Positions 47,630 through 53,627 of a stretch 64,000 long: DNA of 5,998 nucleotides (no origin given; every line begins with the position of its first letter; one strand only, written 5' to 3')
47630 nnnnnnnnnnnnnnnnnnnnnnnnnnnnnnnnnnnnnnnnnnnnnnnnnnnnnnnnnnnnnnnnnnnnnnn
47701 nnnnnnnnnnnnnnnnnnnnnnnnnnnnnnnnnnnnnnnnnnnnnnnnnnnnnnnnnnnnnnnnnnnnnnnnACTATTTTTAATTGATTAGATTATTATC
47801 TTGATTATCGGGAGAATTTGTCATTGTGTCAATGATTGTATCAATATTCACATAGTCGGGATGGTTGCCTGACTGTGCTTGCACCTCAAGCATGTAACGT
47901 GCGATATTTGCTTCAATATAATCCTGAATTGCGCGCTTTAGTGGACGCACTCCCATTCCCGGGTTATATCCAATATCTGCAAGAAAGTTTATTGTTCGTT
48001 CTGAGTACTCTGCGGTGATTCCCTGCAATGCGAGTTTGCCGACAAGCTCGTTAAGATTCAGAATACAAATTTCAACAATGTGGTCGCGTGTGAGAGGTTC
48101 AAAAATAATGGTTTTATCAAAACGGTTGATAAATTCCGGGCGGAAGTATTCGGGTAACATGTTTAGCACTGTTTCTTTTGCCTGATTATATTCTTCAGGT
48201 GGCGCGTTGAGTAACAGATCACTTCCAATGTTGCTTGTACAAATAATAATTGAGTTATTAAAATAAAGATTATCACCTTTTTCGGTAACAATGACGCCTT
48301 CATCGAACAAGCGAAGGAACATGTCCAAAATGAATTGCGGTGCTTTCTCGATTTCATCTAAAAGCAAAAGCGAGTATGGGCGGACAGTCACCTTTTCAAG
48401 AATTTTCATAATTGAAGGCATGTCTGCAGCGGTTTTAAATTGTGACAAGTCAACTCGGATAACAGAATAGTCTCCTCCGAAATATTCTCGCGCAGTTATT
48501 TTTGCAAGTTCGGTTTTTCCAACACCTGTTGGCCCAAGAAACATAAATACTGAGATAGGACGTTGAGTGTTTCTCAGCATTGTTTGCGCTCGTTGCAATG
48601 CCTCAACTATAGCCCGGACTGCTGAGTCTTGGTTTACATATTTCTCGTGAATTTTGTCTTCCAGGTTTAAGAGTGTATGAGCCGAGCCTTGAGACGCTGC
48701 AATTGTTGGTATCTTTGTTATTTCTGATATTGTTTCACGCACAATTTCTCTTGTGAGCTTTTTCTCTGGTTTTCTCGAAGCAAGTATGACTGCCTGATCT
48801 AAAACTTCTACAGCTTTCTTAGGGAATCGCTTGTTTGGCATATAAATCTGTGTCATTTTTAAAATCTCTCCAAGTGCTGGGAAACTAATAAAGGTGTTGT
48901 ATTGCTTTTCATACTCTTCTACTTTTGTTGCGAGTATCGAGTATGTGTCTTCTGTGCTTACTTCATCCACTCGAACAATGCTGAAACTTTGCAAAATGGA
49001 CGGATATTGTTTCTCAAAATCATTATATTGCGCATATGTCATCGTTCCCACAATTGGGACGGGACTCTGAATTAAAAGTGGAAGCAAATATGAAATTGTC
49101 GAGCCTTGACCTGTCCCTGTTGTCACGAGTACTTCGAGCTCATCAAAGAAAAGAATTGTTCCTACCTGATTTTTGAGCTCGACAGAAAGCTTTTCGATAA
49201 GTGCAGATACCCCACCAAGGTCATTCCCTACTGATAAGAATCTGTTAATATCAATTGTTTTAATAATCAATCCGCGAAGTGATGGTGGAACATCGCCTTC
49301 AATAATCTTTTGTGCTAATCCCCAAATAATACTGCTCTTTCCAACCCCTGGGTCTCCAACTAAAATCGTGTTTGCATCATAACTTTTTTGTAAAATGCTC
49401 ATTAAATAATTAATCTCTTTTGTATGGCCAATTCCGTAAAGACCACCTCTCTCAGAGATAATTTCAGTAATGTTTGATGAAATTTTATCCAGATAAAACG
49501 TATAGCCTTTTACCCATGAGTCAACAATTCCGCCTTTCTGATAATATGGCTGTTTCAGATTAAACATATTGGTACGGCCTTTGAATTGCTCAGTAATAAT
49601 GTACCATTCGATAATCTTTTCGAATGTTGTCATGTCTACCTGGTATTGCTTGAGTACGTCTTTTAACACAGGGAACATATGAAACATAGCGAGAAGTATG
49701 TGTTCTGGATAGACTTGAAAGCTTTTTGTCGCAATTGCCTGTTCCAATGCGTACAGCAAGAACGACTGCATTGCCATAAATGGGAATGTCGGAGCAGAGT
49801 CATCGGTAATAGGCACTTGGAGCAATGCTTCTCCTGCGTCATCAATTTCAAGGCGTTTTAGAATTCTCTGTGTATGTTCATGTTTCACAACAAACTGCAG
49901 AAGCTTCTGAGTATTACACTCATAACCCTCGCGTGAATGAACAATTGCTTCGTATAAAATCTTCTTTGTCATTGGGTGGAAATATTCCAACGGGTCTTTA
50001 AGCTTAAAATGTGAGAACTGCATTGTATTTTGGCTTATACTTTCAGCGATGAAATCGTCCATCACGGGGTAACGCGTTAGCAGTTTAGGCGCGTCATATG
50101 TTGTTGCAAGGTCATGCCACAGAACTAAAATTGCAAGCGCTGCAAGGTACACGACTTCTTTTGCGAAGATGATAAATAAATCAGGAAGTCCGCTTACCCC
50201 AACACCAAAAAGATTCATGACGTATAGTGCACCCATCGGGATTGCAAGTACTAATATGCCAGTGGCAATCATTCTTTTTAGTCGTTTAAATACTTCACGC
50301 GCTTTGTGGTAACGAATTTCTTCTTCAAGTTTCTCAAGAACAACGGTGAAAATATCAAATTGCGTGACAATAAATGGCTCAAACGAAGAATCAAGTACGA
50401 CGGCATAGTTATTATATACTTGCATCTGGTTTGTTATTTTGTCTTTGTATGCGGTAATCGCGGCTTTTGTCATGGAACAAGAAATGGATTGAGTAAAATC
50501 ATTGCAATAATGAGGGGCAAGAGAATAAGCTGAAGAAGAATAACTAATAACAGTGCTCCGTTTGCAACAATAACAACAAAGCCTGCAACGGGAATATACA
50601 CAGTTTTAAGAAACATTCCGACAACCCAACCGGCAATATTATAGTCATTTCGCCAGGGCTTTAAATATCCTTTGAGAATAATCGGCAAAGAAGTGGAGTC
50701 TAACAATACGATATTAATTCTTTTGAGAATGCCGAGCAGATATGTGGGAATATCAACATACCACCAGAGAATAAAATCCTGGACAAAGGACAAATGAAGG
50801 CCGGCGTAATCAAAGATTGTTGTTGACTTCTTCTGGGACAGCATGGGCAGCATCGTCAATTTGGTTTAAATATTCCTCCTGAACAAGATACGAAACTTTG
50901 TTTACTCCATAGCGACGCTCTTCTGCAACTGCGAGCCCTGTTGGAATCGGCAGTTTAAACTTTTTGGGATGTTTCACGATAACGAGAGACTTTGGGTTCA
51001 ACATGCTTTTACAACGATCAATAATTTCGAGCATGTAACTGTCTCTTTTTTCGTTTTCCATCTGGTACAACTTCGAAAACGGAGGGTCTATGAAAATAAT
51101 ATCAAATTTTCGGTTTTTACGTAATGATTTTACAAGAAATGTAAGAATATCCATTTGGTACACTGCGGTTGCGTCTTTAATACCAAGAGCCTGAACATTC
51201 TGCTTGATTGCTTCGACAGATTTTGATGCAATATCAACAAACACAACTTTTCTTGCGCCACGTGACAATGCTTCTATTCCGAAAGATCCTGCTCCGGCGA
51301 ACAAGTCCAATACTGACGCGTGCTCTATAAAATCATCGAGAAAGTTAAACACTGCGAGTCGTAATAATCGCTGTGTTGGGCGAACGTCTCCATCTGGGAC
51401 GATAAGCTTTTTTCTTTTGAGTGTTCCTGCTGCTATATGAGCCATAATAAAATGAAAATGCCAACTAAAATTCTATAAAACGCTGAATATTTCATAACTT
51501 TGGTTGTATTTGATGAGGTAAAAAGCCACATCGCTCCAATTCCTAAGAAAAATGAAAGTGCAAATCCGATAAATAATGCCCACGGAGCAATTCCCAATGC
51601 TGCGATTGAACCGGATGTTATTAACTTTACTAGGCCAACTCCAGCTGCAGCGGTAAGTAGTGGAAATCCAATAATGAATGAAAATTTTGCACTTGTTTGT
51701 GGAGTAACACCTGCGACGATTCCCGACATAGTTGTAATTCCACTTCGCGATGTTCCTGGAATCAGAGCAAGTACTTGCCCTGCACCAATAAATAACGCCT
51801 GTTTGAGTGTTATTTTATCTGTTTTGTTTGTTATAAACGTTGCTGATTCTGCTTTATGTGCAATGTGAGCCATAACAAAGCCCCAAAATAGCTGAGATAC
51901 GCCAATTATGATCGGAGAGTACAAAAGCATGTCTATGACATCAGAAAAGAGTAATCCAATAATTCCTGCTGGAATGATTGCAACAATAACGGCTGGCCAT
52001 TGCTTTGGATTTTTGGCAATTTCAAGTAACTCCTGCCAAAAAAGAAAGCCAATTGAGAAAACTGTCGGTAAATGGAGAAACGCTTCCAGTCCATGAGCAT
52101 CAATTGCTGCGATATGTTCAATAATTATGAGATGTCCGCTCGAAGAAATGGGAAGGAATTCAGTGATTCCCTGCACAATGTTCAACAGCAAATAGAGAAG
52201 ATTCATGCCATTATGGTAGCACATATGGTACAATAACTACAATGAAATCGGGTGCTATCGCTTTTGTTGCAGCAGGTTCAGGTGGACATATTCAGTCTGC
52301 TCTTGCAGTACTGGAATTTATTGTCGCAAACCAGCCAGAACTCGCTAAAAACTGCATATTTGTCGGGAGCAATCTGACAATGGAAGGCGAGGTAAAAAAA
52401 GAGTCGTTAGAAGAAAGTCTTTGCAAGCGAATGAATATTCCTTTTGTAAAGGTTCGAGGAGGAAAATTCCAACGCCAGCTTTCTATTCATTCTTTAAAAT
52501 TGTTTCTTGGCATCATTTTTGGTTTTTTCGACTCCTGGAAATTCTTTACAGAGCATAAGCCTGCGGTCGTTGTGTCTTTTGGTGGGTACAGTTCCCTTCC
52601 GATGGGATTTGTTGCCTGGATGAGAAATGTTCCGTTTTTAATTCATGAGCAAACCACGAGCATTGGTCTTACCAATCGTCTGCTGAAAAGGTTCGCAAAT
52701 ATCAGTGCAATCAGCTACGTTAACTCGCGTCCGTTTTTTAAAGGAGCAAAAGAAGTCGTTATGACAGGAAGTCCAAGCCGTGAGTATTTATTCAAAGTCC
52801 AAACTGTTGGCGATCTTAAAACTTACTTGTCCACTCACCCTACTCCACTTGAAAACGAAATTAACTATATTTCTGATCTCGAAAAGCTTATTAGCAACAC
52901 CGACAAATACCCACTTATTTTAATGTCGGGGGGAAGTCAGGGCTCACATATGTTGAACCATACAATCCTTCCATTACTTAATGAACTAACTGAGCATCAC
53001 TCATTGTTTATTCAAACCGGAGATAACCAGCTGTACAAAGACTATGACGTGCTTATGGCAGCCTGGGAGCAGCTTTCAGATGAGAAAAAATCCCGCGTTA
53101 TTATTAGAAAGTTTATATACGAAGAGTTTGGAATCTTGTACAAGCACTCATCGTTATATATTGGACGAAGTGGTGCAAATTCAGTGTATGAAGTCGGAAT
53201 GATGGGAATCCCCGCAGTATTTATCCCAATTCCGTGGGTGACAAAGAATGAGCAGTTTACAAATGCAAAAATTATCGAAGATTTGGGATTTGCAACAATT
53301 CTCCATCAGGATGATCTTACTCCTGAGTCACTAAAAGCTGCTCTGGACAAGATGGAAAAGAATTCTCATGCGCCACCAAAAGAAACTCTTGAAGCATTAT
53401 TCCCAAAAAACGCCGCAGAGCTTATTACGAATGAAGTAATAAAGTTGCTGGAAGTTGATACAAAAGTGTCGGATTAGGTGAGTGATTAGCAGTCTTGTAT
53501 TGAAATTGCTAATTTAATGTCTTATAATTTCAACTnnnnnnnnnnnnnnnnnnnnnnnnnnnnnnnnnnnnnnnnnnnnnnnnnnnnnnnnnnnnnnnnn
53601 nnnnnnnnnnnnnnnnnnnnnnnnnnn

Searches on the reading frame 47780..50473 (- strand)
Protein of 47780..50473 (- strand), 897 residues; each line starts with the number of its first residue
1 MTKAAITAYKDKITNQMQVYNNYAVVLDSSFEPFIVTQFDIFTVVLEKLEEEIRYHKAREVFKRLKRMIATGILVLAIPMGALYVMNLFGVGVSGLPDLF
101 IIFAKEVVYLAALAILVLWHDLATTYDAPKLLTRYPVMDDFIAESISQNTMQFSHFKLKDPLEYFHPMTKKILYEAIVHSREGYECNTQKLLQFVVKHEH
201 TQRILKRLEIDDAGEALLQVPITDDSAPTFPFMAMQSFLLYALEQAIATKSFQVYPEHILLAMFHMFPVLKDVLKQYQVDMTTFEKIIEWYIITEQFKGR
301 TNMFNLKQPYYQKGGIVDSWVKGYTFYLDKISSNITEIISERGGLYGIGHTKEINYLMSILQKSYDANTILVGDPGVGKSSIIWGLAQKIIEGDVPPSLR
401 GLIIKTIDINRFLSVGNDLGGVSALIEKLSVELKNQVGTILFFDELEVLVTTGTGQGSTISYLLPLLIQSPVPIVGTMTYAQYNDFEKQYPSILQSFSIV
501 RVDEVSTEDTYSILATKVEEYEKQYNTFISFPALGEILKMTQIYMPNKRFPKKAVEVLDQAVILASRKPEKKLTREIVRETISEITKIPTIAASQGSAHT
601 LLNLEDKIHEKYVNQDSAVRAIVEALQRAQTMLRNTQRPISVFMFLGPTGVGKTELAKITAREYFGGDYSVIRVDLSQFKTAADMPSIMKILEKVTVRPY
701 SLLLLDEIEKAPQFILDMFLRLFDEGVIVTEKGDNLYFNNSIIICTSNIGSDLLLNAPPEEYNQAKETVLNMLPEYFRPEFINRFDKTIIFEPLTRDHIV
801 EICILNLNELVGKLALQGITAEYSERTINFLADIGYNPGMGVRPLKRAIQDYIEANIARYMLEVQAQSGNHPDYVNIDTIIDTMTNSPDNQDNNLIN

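Call 4: search_protein_families(library=ncbifam, proteins=[window:47780-50473:-], max_evalue=0.01)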
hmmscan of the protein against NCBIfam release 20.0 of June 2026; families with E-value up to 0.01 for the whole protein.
window:47780-50473:- (897 aa): 27 families (the best 25 are shown)
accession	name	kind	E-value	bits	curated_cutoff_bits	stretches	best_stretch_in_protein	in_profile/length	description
TIGR03346.1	chaperone_ClpB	equivalog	2e-108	363.9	1232.1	2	571-871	526-840/853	ATP-dependent chaperone ClpB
TIGR02639.1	ClpA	equivalog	2.6e-96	323.5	993.15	1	348-870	188-728/734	ATP-dependent Clp protease ATP-binding subunit ClpA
NF008118.0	PRK10865.1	equivalog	2.8e-93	313.3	1417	2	572-869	530-841/857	ATP-dependent chaperone ClpB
NF033606.1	heat_AAA_ClpK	exception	4.1e-89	299.6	1900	2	575-871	578-893/949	heat shock survival AAA family ATPase ClpK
TIGR03345.1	VI_ClpV1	equivalog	6.4e-84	282.8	884.95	2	572-868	528-842/852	type VI secretion system ATPase TssH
NF033607.0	disagg_AAA_ClpG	exception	1.6e-83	281.2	1900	2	575-870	557-870/932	AAA family protein disaggregase ClpG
NF008263.0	PRK11034.1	equivalog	2.5e-68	230.7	1350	1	331-862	172-721/758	ATP-dependent Clp protease ATP-binding subunit ClpA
NF003229.0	PRK04195.1-5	equivalog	9.2e-09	34.5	280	1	613-709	20-113/413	replication factor C large subunit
TIGR03499.1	FlhF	equivalog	1.3e-06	28.6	174.15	1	598-666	154-225/286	flagellar biosynthesis GTPase FlhF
NF003745.1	PRK05342.1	equivalog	2.1e-06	26.9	359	0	778-880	297-399/418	ATP-dependent Clp protease ATP-binding subunit ClpX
TIGR00635.1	ruvB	equivalog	3.1e-06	26.5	299.05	1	626-720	16-102/305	Holliday junction branch migration DNA helicase RuvB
NF038214.1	IS21_help_AAA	equivalog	6e-06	26.1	200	0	643-709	93-161/232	IS21-like element helper ATPase IstB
TIGR03420.1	DnaA_homol_Hda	equivalog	7.4e-06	25.6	194.8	1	619-710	22-101/226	DnaA regulatory inactivator Hda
NF005304.0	PRK06835.1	equivalog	1.1e-05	24.8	215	1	615-679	158-222/330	ATP-binding protein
TIGR02928.1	TIGR02928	subfamily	1.6e-05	23.9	181.3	0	606-662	11-62/366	orc1/cdc6 family replication initiation protein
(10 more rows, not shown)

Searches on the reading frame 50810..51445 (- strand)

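Call 7: search_protein_families(library=pfam, proteins=[window:50810-51445:-], max_evalue=0.001)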
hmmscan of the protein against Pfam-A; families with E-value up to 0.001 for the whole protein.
window:50810-51445:- (211 aa): 16 families
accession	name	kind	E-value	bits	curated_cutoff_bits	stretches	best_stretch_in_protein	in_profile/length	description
PF03602.21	Cons_hypoth95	-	9.8e-43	146.4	24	1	3-186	2-180/182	Conserved hypothetical protein 95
PF13847.12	Methyltransf_31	-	2.2e-10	40.8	27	1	42-166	4-119/145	Methyltransferase domain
PF05175.20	MTS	-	3.8e-10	40.1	23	1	42-158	32-140/170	Methyltransferase small domain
PF10672.15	Methyltrans_SAM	-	1.3e-07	31.7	27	1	39-123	121-205/286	S-adenosylmethionine-dependent methyltransferase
PF09445.16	Methyltransf_15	-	3.3e-07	30.5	22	1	44-124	3-82/165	RNA cap guanine-N2 methyltransferase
PF02005.22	TRM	-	4.7e-07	29.8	27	1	41-121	49-128/376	N2,N2-dimethylguanosine tRNA methyltransferase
PF13649.12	Methyltransf_25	-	1.4e-06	29.3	27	1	45-140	1-88/97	Methyltransferase domain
PF02475.24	TRM5-TYW2_MTfase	-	1.7e-06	28.5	28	1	43-103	38-99/164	TRM5/TYW2 methyltransferase domain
PF05891.18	Methyltransf_PK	-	2.5e-06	27.6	27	1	16-159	30-161/218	AdoMet dependent proline di-methyltransferase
PF01170.24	UPF0020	-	3.3e-06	27.4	22.3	1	64-163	76-172/197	RMKL-like, methyltransferase domain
PF06325.19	PrmA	-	1.2e-05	25.4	22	1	41-118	161-231/296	Ribosomal protein L11 methyltransferase (PrmA)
PF02086.21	MethyltransfD12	-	9.2e-05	22.7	22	0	42-82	21-60/253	D12 class N6 adenine-specific DNA methyltransferase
PF01189.24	Methyltr_RsmB-F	-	0.00011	22.3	27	1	41-127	8-93/199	16S rRNA methyltransferase RsmB/F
PF01728.25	FtsJ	-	0.00017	22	24.1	1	33-158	16-138/181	FtsJ-like methyltransferase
PF01564.23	Spermine_synth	-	0.00028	20.9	22.9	1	2-159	9-132/186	Spermine/spermidine synthase domain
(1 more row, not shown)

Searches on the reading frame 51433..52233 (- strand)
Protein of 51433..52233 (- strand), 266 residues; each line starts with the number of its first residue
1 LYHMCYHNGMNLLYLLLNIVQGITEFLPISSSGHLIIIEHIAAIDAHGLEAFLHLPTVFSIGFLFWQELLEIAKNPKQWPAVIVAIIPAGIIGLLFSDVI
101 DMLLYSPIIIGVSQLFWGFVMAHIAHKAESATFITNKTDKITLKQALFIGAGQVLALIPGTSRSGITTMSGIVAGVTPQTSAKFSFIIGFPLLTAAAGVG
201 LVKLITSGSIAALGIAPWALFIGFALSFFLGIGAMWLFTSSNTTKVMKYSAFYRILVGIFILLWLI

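Call 7: search_protein_families(library=pfam, proteins=[window:51433-52233:-], max_evalue=0.001)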
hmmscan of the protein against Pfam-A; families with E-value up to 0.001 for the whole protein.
window:51433-52233:- (266 aa): 1 family
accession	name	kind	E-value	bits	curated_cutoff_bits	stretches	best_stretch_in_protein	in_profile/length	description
PF02673.24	BacA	-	3e-54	184.9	33.4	1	15-260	2-257/257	Bacitracin resistance protein BacA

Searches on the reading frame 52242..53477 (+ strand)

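Call 7: search_protein_families(library=pfam, proteins=[window:52242-53477:+], max_evalue=0.001)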
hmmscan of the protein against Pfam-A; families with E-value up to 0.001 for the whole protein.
window:52242-53477:+ (411 aa): 3 families
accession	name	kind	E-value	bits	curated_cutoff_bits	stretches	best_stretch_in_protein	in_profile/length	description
PF04101.22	Glyco_tran_28_C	-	1.7e-25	90.4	22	1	226-384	2-153/166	Glycosyltransferase family 28 C-terminal domain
PF03033.26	Glyco_transf_28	-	1.8e-20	73.9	26.2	1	6-153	1-135/139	Glycosyltransferase family 28 N-terminal domain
PF00201.24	UDPGT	-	0.00076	18.8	19.5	0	306-371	344-405/499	UDP-glucoronosyl and UDP-glucosyl transferase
